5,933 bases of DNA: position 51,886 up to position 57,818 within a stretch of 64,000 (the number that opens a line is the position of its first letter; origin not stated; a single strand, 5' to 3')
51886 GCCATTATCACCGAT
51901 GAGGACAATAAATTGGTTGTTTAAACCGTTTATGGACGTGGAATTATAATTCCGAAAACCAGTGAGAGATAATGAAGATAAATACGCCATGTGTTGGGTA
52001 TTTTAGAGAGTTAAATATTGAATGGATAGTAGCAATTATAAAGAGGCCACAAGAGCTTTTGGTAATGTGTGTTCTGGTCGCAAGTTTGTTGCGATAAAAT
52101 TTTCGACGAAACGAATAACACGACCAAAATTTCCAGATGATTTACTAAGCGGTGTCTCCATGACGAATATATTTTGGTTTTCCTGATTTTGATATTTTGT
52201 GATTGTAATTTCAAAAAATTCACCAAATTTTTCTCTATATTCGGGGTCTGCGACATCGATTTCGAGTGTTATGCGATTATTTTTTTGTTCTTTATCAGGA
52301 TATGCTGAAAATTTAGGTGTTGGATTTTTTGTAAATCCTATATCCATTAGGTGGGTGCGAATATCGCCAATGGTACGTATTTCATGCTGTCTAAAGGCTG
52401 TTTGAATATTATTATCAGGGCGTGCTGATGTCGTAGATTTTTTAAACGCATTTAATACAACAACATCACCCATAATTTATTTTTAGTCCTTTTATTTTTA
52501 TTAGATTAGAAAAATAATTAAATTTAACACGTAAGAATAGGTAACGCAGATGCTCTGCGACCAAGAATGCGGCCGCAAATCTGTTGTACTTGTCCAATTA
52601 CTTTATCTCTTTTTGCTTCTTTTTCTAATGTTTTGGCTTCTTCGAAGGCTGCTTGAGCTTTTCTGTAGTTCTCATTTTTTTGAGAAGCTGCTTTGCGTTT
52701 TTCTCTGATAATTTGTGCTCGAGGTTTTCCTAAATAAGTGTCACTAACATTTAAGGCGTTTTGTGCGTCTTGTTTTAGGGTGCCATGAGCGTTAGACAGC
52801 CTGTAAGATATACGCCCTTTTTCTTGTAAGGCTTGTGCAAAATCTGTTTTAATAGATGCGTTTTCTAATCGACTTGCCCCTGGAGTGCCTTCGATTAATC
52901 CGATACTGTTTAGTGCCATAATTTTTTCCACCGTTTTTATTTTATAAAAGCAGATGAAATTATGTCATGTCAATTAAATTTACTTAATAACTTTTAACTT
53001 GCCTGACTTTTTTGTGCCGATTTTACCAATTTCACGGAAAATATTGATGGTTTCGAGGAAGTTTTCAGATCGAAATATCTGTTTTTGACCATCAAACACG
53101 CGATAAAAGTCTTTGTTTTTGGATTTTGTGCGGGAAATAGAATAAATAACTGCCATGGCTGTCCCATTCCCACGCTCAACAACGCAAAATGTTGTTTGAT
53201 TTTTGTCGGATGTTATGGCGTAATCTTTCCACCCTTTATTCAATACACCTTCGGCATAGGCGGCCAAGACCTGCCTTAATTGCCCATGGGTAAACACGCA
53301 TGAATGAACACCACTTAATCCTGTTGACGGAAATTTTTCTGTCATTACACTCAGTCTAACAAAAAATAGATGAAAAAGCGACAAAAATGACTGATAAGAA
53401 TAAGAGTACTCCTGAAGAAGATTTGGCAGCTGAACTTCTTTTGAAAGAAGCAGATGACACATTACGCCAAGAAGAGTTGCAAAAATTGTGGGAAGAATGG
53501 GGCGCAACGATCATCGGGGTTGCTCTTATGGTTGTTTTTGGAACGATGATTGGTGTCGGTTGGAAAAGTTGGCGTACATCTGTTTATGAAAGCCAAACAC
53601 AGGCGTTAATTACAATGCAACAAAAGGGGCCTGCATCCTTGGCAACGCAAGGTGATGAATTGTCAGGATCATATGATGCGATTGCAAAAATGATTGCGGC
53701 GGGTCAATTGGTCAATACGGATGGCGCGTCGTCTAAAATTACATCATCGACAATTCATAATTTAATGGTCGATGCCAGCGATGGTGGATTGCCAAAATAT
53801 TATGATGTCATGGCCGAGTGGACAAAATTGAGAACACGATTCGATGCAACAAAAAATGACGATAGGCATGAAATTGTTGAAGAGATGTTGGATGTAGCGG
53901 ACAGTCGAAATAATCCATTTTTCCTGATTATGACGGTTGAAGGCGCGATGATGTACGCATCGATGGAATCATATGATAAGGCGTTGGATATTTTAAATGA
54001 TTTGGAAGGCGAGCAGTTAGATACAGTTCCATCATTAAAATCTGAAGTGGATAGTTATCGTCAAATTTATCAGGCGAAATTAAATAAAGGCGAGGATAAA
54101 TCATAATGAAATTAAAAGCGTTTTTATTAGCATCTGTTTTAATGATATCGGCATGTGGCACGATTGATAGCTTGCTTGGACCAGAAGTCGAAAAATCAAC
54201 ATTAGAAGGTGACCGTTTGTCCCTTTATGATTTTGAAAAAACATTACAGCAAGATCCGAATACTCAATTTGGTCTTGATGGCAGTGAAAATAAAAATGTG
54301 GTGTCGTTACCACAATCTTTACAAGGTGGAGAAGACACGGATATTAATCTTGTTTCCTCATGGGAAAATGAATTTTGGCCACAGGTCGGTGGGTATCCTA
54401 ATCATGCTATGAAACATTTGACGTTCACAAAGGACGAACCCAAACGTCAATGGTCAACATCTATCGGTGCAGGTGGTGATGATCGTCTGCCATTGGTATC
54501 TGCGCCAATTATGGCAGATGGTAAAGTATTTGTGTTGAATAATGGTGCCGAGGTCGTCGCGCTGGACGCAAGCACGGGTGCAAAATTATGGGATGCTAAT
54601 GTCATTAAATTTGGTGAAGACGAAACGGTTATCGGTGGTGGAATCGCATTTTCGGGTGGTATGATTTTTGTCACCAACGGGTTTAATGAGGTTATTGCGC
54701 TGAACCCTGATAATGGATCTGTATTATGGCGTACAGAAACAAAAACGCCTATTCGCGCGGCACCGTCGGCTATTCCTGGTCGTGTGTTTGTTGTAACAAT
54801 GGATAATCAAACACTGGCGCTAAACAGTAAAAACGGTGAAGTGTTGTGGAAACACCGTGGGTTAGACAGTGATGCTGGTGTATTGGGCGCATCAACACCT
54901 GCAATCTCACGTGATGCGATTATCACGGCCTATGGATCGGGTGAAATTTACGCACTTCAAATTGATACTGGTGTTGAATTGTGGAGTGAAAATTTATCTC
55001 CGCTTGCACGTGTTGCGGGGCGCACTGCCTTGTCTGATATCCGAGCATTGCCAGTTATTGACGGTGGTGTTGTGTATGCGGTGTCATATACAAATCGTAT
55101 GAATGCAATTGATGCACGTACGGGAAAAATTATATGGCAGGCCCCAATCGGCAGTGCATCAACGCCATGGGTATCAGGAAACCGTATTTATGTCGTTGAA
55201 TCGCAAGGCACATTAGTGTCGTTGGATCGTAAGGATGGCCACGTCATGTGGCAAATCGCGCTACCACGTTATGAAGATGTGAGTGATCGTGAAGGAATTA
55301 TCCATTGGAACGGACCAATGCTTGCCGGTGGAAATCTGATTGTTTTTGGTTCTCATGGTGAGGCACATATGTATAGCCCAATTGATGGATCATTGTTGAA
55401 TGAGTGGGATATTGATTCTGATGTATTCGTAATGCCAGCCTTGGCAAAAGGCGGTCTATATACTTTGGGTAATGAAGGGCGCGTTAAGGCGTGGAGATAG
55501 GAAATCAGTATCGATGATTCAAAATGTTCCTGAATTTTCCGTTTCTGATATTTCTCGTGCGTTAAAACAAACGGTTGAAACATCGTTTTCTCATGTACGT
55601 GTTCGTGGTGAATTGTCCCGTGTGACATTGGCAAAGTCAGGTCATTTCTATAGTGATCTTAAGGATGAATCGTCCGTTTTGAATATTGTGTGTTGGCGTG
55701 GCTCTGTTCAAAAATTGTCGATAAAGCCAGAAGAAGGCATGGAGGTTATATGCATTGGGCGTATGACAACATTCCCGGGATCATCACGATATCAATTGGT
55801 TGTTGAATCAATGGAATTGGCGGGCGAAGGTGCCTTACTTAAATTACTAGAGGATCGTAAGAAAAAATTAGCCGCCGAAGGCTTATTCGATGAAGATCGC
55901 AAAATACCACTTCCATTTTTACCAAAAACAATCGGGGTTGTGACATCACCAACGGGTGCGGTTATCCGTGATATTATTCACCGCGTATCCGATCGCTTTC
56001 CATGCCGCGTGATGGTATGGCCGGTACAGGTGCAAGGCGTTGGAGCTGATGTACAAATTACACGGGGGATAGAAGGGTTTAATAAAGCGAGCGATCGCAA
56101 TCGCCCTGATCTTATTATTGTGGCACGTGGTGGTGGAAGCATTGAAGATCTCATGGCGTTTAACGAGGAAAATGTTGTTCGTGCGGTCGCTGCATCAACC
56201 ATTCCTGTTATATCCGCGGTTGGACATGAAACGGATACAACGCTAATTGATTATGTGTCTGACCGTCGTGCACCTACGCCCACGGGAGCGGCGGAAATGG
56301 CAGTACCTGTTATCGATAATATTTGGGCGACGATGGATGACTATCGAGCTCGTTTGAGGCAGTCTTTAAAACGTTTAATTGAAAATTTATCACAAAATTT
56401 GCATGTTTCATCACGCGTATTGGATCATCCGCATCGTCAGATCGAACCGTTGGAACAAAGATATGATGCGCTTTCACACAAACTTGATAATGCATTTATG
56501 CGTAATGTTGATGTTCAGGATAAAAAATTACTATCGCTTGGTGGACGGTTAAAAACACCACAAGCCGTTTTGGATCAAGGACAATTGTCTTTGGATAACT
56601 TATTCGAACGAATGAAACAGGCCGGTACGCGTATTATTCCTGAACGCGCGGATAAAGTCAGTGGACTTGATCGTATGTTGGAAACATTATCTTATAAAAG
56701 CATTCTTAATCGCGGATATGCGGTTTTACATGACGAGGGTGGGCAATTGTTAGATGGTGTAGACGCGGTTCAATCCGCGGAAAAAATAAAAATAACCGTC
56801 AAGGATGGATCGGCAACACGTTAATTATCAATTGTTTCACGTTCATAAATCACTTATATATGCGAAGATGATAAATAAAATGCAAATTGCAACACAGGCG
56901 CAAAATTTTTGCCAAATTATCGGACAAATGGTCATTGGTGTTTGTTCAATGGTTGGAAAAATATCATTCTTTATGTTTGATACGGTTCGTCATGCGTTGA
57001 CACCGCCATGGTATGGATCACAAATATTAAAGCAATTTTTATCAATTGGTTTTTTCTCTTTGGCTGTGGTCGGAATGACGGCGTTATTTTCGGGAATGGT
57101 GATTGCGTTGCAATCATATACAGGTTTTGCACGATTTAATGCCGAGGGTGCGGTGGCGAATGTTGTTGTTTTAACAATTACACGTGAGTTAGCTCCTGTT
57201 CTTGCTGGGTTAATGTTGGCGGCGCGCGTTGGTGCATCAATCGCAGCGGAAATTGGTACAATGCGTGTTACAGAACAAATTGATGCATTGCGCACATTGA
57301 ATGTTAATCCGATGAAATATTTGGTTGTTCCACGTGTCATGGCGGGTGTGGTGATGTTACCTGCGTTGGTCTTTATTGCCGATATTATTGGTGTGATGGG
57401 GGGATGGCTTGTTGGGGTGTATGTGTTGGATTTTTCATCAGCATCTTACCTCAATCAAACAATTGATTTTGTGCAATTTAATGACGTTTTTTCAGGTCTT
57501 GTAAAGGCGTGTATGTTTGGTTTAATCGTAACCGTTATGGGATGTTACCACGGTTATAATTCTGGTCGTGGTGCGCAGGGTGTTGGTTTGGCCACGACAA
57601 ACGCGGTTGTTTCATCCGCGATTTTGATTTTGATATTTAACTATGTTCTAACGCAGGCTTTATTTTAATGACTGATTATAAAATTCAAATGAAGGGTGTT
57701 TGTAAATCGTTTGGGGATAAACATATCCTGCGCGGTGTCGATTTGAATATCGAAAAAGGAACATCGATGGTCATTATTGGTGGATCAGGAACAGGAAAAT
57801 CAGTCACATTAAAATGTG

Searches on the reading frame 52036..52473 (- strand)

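Call 58: search_protein_families(library=pfam, proteins=[window:52036-52473:-], max_evalue=0.001)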
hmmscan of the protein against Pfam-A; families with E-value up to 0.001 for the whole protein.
window:52036-52473:- (145 aa): 1 family
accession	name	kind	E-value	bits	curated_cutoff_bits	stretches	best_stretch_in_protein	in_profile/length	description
PF19763.6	DUF6250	-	0.00019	21.8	26.9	1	7-117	40-152/165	Domain of unknown function (DUF6250)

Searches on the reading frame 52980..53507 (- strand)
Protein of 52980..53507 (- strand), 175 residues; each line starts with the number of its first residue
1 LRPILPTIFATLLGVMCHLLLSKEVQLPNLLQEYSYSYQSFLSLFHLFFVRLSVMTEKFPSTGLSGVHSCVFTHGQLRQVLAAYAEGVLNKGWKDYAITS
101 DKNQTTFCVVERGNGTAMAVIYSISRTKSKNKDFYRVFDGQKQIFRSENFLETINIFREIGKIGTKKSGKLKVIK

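Call 58: search_protein_families(library=pfam, proteins=[window:52980-53507:-], max_evalue=0.001)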
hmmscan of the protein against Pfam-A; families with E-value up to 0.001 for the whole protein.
window:52980-53507:- (175 aa): 1 family
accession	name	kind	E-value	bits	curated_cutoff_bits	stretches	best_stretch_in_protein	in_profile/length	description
PF10984.13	DUF2794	-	2.6e-06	27.8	27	1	72-145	3-75/85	Protein of unknown function (DUF2794)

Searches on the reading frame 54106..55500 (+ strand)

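Call 59: search_protein_families(library=pfam, proteins=[window:54106-55500:+], max_evalue=0.001)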
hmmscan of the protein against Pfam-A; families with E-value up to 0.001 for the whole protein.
window:54106-55500:+ (464 aa): 5 families
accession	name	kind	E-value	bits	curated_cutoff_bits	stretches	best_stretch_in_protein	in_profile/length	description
PF13360.13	PQQ_2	-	2.7e-59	201.1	27.6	2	149-383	4-232/233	Outer membrane protein assembly factor BamB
PF13570.13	Beta-prop_ACSF4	-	7.5e-26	91.7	133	2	138-297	19-173/329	Beta-alanine-activating enzyme, beta-propeller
PF01011.28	PQQ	-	1.3e-22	80.7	26.7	1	130-165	49-84/595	Glucose/ethanol/alcohol dehydrogenase, beta-propeller domain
PF25293.1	Beta-prop_EMC1_N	-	4.6e-09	36.7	34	0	226-350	33-149/219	EMC1 N-terminal beta-propeller domain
PF23727.1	Beta-prop_FAM234A_B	-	1.1e-05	24.7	26.4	0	196-251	54-117/467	FAM234A/B beta-propeller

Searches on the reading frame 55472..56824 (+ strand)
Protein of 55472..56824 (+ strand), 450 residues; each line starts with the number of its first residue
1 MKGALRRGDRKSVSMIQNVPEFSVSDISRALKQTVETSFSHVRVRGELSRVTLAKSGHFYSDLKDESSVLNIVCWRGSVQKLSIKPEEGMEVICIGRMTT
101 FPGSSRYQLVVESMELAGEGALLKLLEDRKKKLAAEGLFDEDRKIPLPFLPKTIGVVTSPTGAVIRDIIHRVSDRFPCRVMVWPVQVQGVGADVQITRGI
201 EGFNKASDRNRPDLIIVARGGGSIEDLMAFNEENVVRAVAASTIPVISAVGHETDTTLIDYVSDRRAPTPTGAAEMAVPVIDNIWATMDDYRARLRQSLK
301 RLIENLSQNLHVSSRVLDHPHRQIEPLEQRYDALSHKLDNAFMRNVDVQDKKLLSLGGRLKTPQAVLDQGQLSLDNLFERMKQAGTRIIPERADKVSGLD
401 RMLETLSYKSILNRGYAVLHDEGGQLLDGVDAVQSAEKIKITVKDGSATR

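Call 59: search_protein_families(library=pfam, proteins=[window:55472-56824:+], max_evalue=0.001)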
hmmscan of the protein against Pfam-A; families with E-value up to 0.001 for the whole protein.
window:55472-56824:+ (450 aa): 3 families
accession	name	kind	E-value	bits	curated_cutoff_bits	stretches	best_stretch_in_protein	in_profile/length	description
PF02601.20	Exonuc_VII_L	-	2.5e-99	333.2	35.9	1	138-448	1-312/315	Exonuclease VII, large subunit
PF13742.12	tRNA_anti_2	-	3.1e-25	88.6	27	1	22-115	1-95/95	OB-fold nucleic acid binding domain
PF01336.31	tRNA_anti-codon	-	9.9e-11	41.9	27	1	42-116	1-74/75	OB-fold nucleic acid binding domain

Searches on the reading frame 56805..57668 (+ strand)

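Call 59: search_protein_families(library=pfam, proteins=[window:56805-57668:+], max_evalue=0.001)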
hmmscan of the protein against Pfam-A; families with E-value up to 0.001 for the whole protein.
window:56805-57668:+ (287 aa): 1 family
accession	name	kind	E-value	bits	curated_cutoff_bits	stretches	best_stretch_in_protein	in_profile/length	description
PF02405.21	MlaE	-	1.3e-78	263.8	22.5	1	74-284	1-211/212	Permease MlaE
